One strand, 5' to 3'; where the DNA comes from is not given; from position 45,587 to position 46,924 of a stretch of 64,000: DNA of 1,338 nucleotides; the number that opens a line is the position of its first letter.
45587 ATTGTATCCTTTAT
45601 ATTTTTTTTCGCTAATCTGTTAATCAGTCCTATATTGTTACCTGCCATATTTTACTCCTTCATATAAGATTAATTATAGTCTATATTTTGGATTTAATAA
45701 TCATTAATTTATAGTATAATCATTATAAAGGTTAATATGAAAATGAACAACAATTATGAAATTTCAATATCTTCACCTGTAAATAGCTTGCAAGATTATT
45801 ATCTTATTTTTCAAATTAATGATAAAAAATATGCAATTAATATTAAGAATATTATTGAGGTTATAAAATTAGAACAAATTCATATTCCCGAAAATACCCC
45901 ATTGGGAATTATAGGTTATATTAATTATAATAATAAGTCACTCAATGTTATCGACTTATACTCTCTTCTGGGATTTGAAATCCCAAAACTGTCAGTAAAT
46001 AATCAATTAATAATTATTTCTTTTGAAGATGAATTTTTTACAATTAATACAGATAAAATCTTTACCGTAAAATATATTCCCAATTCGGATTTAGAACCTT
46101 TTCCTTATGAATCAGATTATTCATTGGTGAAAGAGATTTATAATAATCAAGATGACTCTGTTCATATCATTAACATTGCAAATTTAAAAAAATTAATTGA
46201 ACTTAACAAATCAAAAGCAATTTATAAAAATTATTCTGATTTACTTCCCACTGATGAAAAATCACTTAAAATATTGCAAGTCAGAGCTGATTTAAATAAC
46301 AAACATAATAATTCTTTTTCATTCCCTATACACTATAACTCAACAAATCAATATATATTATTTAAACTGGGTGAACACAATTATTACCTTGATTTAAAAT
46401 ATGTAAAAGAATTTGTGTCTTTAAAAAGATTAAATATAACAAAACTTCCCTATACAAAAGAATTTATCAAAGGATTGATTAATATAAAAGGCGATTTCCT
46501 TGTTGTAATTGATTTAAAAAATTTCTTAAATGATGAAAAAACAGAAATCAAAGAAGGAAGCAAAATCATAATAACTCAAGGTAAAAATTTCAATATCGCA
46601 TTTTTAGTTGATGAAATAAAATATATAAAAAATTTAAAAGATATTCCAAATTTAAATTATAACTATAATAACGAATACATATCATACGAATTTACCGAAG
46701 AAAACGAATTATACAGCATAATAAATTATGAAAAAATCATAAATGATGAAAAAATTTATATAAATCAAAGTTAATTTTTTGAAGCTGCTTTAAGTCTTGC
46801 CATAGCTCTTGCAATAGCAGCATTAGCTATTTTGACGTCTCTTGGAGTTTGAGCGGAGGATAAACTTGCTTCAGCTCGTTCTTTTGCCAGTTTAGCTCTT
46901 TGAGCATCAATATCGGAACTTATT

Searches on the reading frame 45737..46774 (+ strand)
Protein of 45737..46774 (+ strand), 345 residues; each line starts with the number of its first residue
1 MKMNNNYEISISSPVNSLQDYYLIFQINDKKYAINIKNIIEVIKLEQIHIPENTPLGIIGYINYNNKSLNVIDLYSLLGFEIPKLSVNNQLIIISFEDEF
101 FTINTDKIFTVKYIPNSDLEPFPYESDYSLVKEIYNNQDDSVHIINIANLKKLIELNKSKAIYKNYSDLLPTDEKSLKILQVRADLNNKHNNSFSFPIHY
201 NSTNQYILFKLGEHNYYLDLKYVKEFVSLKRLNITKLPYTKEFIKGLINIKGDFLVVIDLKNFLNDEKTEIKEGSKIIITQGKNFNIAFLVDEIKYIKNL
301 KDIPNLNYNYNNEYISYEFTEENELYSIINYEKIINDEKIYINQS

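Call 47: search_protein_families(library=pfam, proteins=[window:45737-46774:+], max_evalue=0.001)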
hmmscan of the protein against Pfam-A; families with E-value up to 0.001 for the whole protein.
window:45737-46774:+ (345 aa): 1 family
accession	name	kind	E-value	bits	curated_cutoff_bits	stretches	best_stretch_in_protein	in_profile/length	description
PF01584.24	CheW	-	2.6e-38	131.2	23.5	2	205-338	1-137/138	CheW-like domain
